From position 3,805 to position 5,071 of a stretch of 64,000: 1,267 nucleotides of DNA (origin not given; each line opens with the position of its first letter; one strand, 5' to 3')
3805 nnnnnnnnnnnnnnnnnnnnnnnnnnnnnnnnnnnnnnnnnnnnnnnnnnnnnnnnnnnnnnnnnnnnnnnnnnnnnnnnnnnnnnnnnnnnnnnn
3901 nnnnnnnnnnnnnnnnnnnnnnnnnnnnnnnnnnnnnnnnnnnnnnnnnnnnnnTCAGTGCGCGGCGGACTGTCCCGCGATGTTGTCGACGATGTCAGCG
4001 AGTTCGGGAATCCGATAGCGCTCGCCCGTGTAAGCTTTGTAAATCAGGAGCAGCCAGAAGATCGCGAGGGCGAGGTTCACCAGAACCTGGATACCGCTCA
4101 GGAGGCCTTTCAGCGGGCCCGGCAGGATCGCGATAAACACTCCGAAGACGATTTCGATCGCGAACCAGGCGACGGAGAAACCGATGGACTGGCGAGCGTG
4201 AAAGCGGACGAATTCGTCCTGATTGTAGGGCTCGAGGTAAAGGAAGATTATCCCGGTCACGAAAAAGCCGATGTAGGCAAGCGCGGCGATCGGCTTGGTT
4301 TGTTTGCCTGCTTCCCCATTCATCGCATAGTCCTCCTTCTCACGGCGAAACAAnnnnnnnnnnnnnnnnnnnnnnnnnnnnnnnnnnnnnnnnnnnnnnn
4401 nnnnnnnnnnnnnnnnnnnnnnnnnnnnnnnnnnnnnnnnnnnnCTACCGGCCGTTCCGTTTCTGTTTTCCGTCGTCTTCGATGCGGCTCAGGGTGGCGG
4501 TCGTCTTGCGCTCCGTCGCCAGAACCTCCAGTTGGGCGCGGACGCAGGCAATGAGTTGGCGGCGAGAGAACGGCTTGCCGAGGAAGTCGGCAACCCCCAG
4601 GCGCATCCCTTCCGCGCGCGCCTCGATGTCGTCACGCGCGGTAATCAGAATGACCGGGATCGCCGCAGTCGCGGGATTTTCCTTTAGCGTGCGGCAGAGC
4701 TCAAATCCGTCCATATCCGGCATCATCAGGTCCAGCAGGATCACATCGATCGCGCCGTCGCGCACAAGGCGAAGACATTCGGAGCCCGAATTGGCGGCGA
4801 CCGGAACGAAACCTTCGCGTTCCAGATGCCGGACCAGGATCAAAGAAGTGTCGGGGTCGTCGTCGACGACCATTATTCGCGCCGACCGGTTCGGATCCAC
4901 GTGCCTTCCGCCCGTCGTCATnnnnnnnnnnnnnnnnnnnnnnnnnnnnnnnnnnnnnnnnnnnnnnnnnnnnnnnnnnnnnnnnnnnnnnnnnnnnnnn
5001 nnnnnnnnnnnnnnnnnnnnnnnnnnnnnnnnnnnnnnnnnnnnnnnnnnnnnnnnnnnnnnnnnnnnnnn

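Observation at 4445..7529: A sigma-54-driven operon encodes its own domain-less sigma-54 activator and a separate receiver protein, a 'split NtrC'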

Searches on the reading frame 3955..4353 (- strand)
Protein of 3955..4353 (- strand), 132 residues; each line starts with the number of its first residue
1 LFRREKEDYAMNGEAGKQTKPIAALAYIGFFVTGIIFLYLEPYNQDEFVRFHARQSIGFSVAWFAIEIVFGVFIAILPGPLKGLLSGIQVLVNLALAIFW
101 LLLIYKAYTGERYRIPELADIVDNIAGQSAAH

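Call 3: search_protein_families(library=pfam, proteins=[window:3955-4353:-], max_evalue=0.01)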
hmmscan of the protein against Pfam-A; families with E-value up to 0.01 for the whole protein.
window:3955-4353:- (132 aa): 1 family
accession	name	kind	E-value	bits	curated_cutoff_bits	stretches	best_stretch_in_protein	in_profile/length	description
PF09685.15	DUF4870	-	1.3e-06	28.8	25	1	31-117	23-102/107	Domain of unknown function (DUF4870)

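Call 4: search_protein_families(library=ncbifam, proteins=[window:3955-4353:-], max_evalue=0.01)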
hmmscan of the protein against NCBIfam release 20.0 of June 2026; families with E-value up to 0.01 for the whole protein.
window:3955-4353:- (132 aa): 0 families

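Call 77: search_protein_families(library=padloc, proteins=[window:3955-4353:-], max_evalue=0.001)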
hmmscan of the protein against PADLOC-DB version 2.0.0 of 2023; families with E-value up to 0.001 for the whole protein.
window:3955-4353:- (132 aa): 0 families

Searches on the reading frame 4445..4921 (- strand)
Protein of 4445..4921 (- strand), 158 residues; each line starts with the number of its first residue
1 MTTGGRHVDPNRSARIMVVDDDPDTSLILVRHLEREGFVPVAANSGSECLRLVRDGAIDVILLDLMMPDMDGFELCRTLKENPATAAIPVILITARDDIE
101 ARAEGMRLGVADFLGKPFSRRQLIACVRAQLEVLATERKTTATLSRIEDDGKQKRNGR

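Call 3: search_protein_families(library=pfam, proteins=[window:4445-4921:-], max_evalue=0.01)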
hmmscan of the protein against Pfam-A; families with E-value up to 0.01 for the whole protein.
window:4445-4921:- (158 aa): 1 family
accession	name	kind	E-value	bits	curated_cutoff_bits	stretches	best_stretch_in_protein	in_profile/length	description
PF00072.30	Response_reg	-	8.2e-29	100.5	30.2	1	16-127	1-110/111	Response regulator receiver domain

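Call 4: search_protein_families(library=ncbifam, proteins=[window:4445-4921:-], max_evalue=0.01)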
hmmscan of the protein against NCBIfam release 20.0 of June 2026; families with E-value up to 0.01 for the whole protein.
window:4445-4921:- (158 aa): 103 families (the best 25 are shown)
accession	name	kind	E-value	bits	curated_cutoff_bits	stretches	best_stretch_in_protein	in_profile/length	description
NF007135.0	PRK09581.1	equivalog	4.6e-36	124.6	474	1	13-129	2-118/457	PleD family two-component system response regulator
TIGR02154.1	PhoB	equivalog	1.1e-29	103.4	296.2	1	13-141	2-131/226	phosphate regulon transcriptional regulator PhoB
NF008296.0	PRK11083.1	equivalog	1.9e-27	96.2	273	1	13-141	3-128/228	two-component system response regulator CreB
NF053854.1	RespRegPhoBBctds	equivalog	2.6e-27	95.7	270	1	16-140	1-124/225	two-component system response regulator PhoB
NF045944.1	ResRegRpaBCyano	equivalog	1e-26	93.7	330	1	17-141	1-122/229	response regulator transcription factor RpaB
NF040689.1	MtrAB_MtrA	equivalog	1.5e-26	93.1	300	1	16-150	1-132/219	MtrAB system response regulator MtrA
NF040534.1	resp_reg_YycF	equivalog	2.5e-26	92.4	340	1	15-138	2-122/231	response regulator YycF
NF007005.1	PRK09468.1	equivalog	4.6e-26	91.7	331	1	12-136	2-124/237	osmolarity response regulator transcription factor OmpR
TIGR01387.1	cztR_silR_copR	subfamily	7.5e-25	87.8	279.2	1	16-155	1-138/218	heavy metal response regulator transcription factor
NF045991.1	RespRegCtrARhodob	equivalog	2.9e-24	86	350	1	15-130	2-115/224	response regulator transcription factor CtrA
NF007982.1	PRK10710.1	equivalog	3.3e-24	85.7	380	1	12-147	6-138/235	envelope stress response regulator BaeR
NF033120.0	vanR_FM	exception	2.3e-23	83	460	1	14-134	4-121/231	vancomycin resistance response regulator transcription factor, VanR-F/VanR-M family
NF008199.0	PRK10955.1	equivalog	4.1e-22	79.2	341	1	15-132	3-116/232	envelope stress response regulator transcription factor CpxR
NF033117.2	vanR_ACDEGLN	exception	4.7e-22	78.7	350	1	16-137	1-119/226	VanR-ABDEGLN family response regulator transcription factor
NF008567.0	PRK11517.1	equivalog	8.7e-22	77.6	353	1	15-150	2-133/223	response regulator transcription factor HprR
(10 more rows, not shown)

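Call 77: search_protein_families(library=padloc, proteins=[window:4445-4900:-], max_evalue=0.001)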
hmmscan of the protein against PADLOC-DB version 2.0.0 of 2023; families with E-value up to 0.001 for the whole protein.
window:4445-4900:- (151 aa): 1 family
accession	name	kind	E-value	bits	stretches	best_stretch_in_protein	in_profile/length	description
PDLC00405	SduA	-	5.3e-05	20.9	1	1-66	1-66/323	DUF4263 domain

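Call 85: predict_structure(protein=window:4445-4900:-)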
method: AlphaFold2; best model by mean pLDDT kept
length: 151 residues; sequences in the alignment: 1
mean_pLDDT: 79.9   pTM: 0.73
mean pLDDT of the five models: 79.9, 46.1, 42.3, 40.2, 40.2
residues with pLDDT >= 90: 12; 70-90: 113; 50-70: 24; < 50: 2
segments of 3 or more residues with pLDDT < 50: none
pLDDT, mean of each block of 10 residues (from residue 1): 69 78 86 87 89 85 85 87 77 81 72 84 84 72 66 54
secondary structure, 60 per line:
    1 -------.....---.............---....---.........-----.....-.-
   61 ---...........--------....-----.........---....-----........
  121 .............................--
elements in order: E8-12 H16-28 E32-35 H39-47 E53-57 H65-74 E83-86 H92-100 E104-107 H113-149
